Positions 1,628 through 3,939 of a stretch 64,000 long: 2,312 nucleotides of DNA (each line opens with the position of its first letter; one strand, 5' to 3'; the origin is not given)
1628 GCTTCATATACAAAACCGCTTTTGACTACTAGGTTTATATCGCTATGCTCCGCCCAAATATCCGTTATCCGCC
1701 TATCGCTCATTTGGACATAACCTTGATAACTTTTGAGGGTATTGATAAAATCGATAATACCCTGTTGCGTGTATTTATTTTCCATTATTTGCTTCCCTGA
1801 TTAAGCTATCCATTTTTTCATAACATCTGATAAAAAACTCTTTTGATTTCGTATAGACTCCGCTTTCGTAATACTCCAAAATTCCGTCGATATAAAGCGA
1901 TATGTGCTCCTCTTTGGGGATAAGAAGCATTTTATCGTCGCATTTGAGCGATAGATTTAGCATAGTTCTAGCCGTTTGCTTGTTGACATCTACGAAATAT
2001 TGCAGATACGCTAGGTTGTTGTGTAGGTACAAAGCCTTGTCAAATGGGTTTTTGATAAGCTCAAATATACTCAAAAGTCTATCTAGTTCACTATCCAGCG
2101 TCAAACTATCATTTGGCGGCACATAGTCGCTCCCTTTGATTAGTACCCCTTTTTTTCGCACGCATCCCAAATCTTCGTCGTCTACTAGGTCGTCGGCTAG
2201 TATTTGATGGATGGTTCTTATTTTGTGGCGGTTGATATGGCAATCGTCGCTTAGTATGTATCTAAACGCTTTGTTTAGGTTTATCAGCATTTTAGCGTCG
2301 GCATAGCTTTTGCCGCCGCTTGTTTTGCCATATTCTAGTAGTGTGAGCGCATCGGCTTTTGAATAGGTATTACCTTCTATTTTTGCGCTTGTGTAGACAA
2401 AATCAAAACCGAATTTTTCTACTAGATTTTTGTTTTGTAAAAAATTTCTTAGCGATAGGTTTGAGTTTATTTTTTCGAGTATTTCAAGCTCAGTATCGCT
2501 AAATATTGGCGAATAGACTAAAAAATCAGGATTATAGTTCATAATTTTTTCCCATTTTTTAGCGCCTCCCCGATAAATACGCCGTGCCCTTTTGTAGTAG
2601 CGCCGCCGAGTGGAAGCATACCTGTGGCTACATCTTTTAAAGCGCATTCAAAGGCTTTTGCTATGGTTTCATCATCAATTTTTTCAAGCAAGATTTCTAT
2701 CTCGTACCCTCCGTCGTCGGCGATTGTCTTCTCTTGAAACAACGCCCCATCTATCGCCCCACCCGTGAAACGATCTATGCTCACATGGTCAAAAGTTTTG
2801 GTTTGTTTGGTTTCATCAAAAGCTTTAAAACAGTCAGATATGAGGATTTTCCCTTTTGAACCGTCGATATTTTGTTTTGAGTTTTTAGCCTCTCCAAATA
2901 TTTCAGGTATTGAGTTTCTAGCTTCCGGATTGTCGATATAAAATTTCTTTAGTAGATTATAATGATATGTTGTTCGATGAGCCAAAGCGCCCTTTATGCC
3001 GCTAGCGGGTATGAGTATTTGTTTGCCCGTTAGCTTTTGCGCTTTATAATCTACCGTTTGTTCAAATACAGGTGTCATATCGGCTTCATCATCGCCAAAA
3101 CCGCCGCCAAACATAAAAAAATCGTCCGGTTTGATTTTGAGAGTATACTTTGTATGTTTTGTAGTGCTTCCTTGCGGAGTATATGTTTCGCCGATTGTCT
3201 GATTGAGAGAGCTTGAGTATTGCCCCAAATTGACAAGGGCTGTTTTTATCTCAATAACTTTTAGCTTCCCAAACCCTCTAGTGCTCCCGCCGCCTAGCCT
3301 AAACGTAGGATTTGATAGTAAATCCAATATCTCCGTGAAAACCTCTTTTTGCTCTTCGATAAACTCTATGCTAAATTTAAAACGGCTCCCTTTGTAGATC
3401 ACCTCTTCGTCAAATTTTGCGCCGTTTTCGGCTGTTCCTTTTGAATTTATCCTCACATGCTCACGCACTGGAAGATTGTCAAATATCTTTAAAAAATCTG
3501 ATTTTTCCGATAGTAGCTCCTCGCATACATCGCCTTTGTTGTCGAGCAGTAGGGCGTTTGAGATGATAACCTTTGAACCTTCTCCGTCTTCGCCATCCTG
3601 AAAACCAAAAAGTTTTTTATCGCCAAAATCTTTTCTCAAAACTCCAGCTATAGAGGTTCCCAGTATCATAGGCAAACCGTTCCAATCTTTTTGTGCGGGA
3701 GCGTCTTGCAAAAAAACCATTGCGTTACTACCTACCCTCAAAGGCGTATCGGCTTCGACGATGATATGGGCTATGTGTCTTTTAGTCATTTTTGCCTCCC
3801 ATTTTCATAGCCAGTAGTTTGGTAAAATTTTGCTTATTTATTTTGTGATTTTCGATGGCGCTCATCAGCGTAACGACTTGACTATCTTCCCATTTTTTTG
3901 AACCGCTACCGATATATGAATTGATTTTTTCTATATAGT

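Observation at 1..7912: Type III CRISPR-Cas-like effector operon with no array in view and a three-gene Fic cassette spliced between its RAMP genes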

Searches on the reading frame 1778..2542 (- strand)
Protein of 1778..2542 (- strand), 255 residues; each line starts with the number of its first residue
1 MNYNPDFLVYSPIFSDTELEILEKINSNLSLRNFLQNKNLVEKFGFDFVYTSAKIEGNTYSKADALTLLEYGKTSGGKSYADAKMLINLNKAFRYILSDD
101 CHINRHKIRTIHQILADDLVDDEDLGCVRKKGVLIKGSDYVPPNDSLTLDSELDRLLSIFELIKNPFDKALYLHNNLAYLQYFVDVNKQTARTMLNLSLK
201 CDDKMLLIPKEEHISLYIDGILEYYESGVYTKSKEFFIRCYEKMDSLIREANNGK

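Call 4: search_protein_families(library=pfam, proteins=[window:1778-2542:-], max_evalue=0.01)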
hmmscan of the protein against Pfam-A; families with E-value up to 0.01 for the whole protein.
window:1778-2542:- (255 aa): 1 family
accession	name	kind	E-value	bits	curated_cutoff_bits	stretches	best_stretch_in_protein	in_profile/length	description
PF02661.23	Fic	-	4.2e-09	37.6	24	1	104-198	3-92/93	Fic/DOC family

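Call 5: search_protein_families(library=ncbifam, proteins=[window:1778-2542:-], max_evalue=0.01)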
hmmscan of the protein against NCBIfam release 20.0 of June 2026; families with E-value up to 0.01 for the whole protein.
window:1778-2542:- (255 aa): 0 families

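Call 6: search_protein_families(library=padloc, proteins=[window:1778-2542:-], max_evalue=0.01)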
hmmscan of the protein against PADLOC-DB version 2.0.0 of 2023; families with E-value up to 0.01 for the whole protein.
window:1778-2542:- (255 aa): 4 families
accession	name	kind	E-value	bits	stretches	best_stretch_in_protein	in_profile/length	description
PDLC04837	PDC-S04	-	1.5e-11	42.1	1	39-208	20-193/234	-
PDLC04836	PDC-S04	-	2.2e-08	31.6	1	38-228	19-216/244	-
PDLC03963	SoFic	-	5.6e-08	30.6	1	50-199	62-212/361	-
PDLC04840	PDC-S04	-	1.2e-06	26.5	1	48-220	15-195/227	-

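Call 46: find_homologous_proteins(query=window:1778-2542:-, max_evalue=0.001)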
Query window:1778-2542:- (255 aa): 366 proteins with E <= 0.001 among 1036 candidates; the best 120 are listed.
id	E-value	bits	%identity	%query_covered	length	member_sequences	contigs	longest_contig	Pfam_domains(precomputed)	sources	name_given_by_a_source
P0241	2.3e-156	536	95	100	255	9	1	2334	PF02661.24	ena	-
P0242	1.6e-135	468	81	100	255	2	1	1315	PF02661.24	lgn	-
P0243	1.4e-133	462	82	100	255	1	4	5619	PF02661.24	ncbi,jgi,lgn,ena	-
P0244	4.1e-133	460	81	100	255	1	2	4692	PF02661.24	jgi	-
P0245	2.3e-132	458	81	100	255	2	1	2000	PF02661.24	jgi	jgi:Fic family protein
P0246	2.7e-132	458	80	100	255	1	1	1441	PF02661.24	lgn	-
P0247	3.7e-129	447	81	98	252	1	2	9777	PF02661.24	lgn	-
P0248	7.1e-129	446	79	98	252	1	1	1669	PF02661.24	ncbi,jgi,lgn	-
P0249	1.5e-126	439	77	100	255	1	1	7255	PF02661.24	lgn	-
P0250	1.9e-126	439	78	98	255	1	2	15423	PF02661.24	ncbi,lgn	ncbi:MAG: Fic family protein [Campylobacterales bacterium]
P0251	4.6e-124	431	76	100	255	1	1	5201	PF02661.24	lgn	-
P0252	1.3e-121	423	76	98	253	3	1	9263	PF02661.24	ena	-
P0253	5.1e-121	421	76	98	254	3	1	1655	PF02661.24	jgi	-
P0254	2.4e-120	418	75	98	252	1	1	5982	PF02661.24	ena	-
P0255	2.2e-118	412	74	98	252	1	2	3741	PF02661.24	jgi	-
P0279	2.3e-113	396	72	98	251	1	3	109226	PF02661.24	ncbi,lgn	-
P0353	7.1e-81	289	58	96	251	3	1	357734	PF02661.24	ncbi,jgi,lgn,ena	ncbi:MAG: Fic family protein [Sulfuricurvum sp.]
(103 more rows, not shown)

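Call 48: find_encoding_contigs(protein=P0279, flank=7000, max_places=1)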
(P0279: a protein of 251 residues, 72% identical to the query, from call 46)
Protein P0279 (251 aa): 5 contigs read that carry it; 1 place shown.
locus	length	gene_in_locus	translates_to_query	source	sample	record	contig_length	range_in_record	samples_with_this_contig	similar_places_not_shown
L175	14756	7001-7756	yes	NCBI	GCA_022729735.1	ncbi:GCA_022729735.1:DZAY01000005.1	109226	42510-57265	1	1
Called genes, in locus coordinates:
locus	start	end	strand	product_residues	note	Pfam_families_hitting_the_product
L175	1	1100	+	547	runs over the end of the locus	PF07655:Secretin_N_2 (weak), PF00263:Secretin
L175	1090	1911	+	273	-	PF13191:AAA_16 (faint), PF00931:NB-ARC (weak), PF13401:AAA_22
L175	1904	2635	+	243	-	-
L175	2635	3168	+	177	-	-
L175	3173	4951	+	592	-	PF05157:MshEN, PF00437:T2SSE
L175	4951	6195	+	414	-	PF00482:T2SSF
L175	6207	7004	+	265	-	PF08501:Shikimate_dh_N, PF01488:Shikimate_DH (weak)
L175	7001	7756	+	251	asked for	PF02661:Fic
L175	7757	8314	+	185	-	-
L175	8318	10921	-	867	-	PF00989:PAS (faint), PF13188:PAS_8 (faint), PF08447:PAS_3 (faint), PF13426:PAS_9, PF00512:HisKA, PF02518:HATPase_c, PF00072:Response_reg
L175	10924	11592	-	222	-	PF00733:Asn_synthase (weak), PF02568:ThiI (weak), PF03054:tRNA_Me_trans (faint), PF06508:QueC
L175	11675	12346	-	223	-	-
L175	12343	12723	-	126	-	-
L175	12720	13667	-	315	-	-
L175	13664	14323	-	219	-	-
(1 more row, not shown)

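Call 49: find_encoding_contigs(protein=P0353, flank=7000, max_places=1)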
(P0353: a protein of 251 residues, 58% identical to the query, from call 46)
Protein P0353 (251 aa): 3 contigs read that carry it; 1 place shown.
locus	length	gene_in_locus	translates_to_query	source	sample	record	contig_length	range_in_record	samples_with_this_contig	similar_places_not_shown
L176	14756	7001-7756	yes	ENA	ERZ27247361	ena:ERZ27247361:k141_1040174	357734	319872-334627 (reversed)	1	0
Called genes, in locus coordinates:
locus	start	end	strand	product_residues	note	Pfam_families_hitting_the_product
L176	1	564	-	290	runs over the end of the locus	PF01297:ZnuA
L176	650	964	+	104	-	PF03840:SecG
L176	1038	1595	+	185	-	PF01765:RRF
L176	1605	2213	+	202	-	PF00156:Pribosyltran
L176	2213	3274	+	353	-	PF00933:Glyco_hydro_3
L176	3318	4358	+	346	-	PF02086:MethyltransfD12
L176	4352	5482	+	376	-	PF01555:N6_N4_Mtase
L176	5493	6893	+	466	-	-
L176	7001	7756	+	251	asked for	PF02661:Fic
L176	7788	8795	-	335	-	PF00512:HisKA (weak)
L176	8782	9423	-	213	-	PF00072:Response_reg, PF00486:Trans_reg_C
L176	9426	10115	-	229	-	PF00005:ABC_tran, PF13304:AAA_21 (faint), PF02463:SMC_N (weak)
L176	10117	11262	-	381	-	PF12704:MacB_PCD, PF02687:FtsX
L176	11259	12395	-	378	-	PF25917:BSH_RND, PF25973:BSH_CzcB (weak)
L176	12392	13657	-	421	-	PF02321:OEP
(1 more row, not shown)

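Call 56: search_solved_structures(query=A3, max_evalue=0.001, show_alignments=1)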
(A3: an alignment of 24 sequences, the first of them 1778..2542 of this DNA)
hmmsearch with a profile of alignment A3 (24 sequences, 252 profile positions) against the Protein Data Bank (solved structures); distinct sequences matched with E-value up to 0.001: 14.
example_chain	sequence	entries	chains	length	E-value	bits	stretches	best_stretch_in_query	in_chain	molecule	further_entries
5jj6_A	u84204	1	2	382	9.6e-12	48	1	36-216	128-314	Adenosine monophosphate-protein transferase FICD homolog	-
6i7g_A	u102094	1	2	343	2e-11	46.9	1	40-242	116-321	Adenosine monophosphate-protein transferase FICD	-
4u04_A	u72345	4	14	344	2e-11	46.9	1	40-242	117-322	Adenosine monophosphate-protein transferase FICD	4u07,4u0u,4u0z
6i7j_A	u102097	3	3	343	6.6e-11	45.3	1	40-242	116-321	Adenosine monophosphate-protein transferase FICD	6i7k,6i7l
5jj7_A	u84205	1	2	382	1.2e-10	44.4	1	36-216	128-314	Adenosine monophosphate-protein transferase FICD homolog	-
7b7z_A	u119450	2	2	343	1.6e-10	44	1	40-242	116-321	Protein adenylyltransferase FICD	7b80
6i7h_A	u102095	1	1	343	2e-10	43.7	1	40-242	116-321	Adenosine monophosphate-protein transferase FICD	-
6i7i_A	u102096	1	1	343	2.2e-10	43.5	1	40-242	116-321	Adenosine monophosphate-protein transferase FICD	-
9yz5_A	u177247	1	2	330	2.3e-10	43.5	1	40-242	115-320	Protein adenylyltransferase FICD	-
4u0s_A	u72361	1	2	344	2.6e-10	43.3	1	40-242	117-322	Adenosine monophosphate-protein transferase FICD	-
6zmd_B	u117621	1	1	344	4.5e-09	39.3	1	40-204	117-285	Protein adenylyltransferase FICD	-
3cuc_A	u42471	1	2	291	3.2e-08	36.5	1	41-142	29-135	Protein of unknown function with a Fic domain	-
4x2e_A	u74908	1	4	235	1.2e-07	34.6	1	31-202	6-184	Fic family protein putative filamentation induced by cAMP protein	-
4x2c_A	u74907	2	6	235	6.3e-06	28.9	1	31-202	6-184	Fic family protein putative filamentation induced by cAMP protein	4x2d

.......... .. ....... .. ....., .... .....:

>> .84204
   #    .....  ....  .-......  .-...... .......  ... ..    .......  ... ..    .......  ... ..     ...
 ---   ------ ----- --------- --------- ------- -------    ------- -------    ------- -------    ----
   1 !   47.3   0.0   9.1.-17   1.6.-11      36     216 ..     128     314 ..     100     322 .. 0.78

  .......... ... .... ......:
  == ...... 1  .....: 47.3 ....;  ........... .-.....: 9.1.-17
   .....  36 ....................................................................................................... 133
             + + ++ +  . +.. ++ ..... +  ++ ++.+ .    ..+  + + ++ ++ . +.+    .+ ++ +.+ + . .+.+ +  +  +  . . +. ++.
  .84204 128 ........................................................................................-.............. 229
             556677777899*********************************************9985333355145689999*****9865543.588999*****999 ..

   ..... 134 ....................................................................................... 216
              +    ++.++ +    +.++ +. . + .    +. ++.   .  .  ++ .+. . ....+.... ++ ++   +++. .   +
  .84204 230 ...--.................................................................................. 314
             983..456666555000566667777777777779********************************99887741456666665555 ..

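Call 100: predict_structure(alignment_id=A3)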
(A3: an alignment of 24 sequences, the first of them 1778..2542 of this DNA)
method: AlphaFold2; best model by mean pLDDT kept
length: 255 residues; sequences in the alignment: 24
mean_pLDDT: 92.4   pTM: 0.91
mean pLDDT of the five models: 92.4, 91.5, 91.4, 91.3, 89.1
residues with pLDDT >= 90: 192; 70-90: 55; 50-70: 7; < 50: 1
segments of 3 or more residues with pLDDT < 50: none
pLDDT, mean of each block of 10 residues (from residue 1): 93 97 90 89 94 95 91 75 95 94 96 95 87 85 92 98 98 98 94 98 96 97 96 98 88 59
secondary structure, 60 per line:
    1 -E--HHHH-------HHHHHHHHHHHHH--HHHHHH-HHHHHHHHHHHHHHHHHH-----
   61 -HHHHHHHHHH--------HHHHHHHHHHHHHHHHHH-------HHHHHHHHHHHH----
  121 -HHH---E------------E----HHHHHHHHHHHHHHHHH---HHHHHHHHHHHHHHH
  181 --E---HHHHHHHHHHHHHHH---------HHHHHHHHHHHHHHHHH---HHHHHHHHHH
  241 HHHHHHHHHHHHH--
elements in order: H5-8 H16-28 H31-36 H38-55 H62-71 H80-97 H105-116 H146-162 H166-180 H187-201 H211-227 H231-253

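Call 102: fold_search(model_id=the predicted structure, library=pdb)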
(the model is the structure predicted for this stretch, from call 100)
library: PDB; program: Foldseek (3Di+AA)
matches with E <= 10: 358; with E <= 0.001: 54
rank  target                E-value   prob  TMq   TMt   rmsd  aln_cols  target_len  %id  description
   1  4u04_B                1.1e-09  1.00  0.80  0.64   2.6       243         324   22  Structure of a eukaryotic fic domain containing protein (released 2014-12-10)
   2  4u07_A                1.3e-09  1.00  0.79  0.63   2.8       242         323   22  ATP bound to eukaryotic FIC domain containing protein (released 2014-12-10)
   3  6i7g_B                1.6e-09  1.00  0.79  0.60   3.1       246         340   21  Crystal structure of dimeric wild type FICD complexed with ATP (released 2019-09-25)
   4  4u04_A                1.7e-09  1.00  0.76  0.62   3.1       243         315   22  Structure of a eukaryotic fic domain containing protein (released 2014-12-10)
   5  4u0u_A                1.8e-09  1.00  0.80  0.62   2.9       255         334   20  Wild type eukaryotic fic domain containing protein with ADP (released 2014-12-10)
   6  6i7l                  2.1e-09  1.00  0.80  0.62   3.0       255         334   19  Crystal structure of monomeric FICD mutant L258D complexed with MgAMP-PNP (released 2019-09-25)
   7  6i7i                  3.1e-09  1.00  0.80  0.62   3.0       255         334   20  Crystal structure of dimeric FICD mutant K256A complexed with MgATP (released 2019-09-25)
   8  4u0s_B                3.1e-09  1.00  0.74  0.60   3.2       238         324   22  Structure of Eukaryotic fic domain containing protein with ADP (released 2014-12-10)
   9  4u0s_A                3.9e-09  1.00  0.77  0.62   3.0       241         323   23  Structure of Eukaryotic fic domain containing protein with ADP (released 2014-12-10)
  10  4u0z_B                7.6e-09  1.00  0.77  0.61   3.1       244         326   22  Eukaryotic Fic Domain containing protein with bound APCPP (released 2014-12-10)
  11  6i7k                  7.9e-09  1.00  0.78  0.61   2.6       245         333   20  Crystal structure of monomeric FICD mutant L258D complexed with MgATP (released 2019-09-25)
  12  9yz5_A                7.9e-09  1.00  0.78  0.62   3.0       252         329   19  human FicD bound with farnesyl pyrophosphate (released 2026-02-25)
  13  4u0z_G                9.6e-09  1.00  0.79  0.63   2.9       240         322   21  Eukaryotic Fic Domain containing protein with bound APCPP (released 2014-12-10)
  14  4u0z_F                9.6e-09  1.00  0.78  0.62   3.0       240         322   22  Eukaryotic Fic Domain containing protein with bound APCPP (released 2014-12-10)
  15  4u0z_A                1.0e-08  1.00  0.78  0.62   3.0       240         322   22  Eukaryotic Fic Domain containing protein with bound APCPP (released 2014-12-10)
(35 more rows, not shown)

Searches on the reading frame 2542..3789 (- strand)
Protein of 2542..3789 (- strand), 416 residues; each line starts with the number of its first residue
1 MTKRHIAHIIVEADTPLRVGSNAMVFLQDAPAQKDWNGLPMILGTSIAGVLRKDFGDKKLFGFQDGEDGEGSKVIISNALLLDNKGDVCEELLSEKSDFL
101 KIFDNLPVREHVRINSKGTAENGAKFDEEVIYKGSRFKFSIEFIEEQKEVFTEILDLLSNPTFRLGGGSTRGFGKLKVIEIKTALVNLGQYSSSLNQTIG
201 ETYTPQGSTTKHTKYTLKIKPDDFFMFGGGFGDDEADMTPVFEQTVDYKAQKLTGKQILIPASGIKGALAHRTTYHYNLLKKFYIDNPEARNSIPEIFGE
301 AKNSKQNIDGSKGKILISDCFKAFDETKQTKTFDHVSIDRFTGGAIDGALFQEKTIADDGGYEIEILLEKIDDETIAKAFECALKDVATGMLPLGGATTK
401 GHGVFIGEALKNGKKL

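Call 4: search_protein_families(library=pfam, proteins=[window:2542-3789:-], max_evalue=0.01)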
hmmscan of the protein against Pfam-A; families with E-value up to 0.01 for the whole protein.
window:2542-3789:- (416 aa): 1 family
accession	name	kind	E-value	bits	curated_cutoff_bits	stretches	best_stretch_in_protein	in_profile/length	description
PF03787.20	RAMPs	-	4.5e-38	132.1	22.1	2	11-177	2-189/189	RAMP superfamily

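Call 5: search_protein_families(library=ncbifam, proteins=[window:2542-3789:-], max_evalue=0.01)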
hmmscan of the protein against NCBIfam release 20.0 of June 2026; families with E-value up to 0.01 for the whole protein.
window:2542-3789:- (416 aa): 7 families
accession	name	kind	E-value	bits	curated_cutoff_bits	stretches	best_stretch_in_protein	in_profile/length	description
TIGR02581.1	cas_cyan_RAMP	equivalog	4.8e-24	85.2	108.05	3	330-404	133-207/216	type III CRISPR-associated RAMP protein Csx7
NF041225.1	Cas_III-E_gRAMP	equivalog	5.6e-14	50.5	700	1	313-411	740-840/1636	type III-E CRISPR-associated gRAMP effector Cas7-11e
TIGR02582.1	cas7_TM1809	equivalog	2.4e-11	44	90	2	255-403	40-199/203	type III-A CRISPR-associated RAMP protein Csm3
TIGR02580.1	cas_RAMP_Cmr4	equivalog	8.4e-11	42.2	87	1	108-175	204-281/283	type III-B CRISPR module RAMP protein Cmr4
NF049957.1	Cas_III-I_gRAMP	exception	6.2e-09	34.3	800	1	251-404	556-703/1076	type III-I CRISPR-associated gRAMP effector Cas7-11i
NF033758.1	gliding_GltE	equivalog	0.0059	15.6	225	1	302-381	35-110/411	adventurous gliding motility TPR repeat lipoprotein GltE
TIGR03986.1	TIGR03986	equivalog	0.0098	15.3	161.35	0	129-209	454-537/568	TIGR03986 family type III CRISPR-associated RAMP protein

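Call 6: search_protein_families(library=padloc, proteins=[window:2542-3789:-], max_evalue=0.01)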
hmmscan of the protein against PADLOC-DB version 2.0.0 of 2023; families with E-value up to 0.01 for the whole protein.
window:2542-3789:- (416 aa): 32 families (the best 25 are shown)
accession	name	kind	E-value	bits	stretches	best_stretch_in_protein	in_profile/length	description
PDLC02107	Cas7_IIId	-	1e-158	526.8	1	1-415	2-425/426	-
PDLC02111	Cas7_IIId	-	3.2e-53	179.1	1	1-410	6-395/417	-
PDLC02112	Cas7_IIId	-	1.3e-34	117.6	2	244-408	247-405/434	-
PDLC02115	Cas7_IIId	-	2.6e-31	107.3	2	3-180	3-176/486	-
PDLC01015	Csm3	-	4e-27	94.3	2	14-174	2-178/178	Csm3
PDLC01016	Csm3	-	2e-26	91.5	2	12-177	4-189/189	Csm3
PDLC01296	Csm3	-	1.9e-24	84.7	3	255-404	35-183/192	"CAS-III-A,CAS-III-D; effector_G7"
PDLC01442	Csm3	-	1.5e-23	81.8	2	211-404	6-177/208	"CAS-III-A,CAS-III-D; effector_G7"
PDLC01339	Csm3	-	2.2e-21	75.6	2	14-174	2-163/163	"CAS-III-A,CAS-III-D; effector_G7"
PDLC01613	Csm3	-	1.1e-17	63.5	2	12-177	3-177/177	"CAS-III-A,CAS-III-D; effector_G7"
PDLC01441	Cmr4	-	2e-17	61.8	2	105-178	167-241/245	"CAS-III-B,CAS-III-C; effector_G7"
PDLC01295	Cmr4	-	7.3e-16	57.2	2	108-176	185-255/256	"CAS-III-B,CAS-III-C; effector_G7"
PDLC01220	gRAMP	-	8.1e-16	54.8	2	313-405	696-790/1494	CAS-III-E; effector_UNK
PDLC01297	Csm3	-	1e-13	49.7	2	58-184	76-191/198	"CAS-III-A,CAS-III-D; effector_G7"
PDLC01017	Csm3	-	5.2e-13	47.3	1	96-198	137-231/257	Csm3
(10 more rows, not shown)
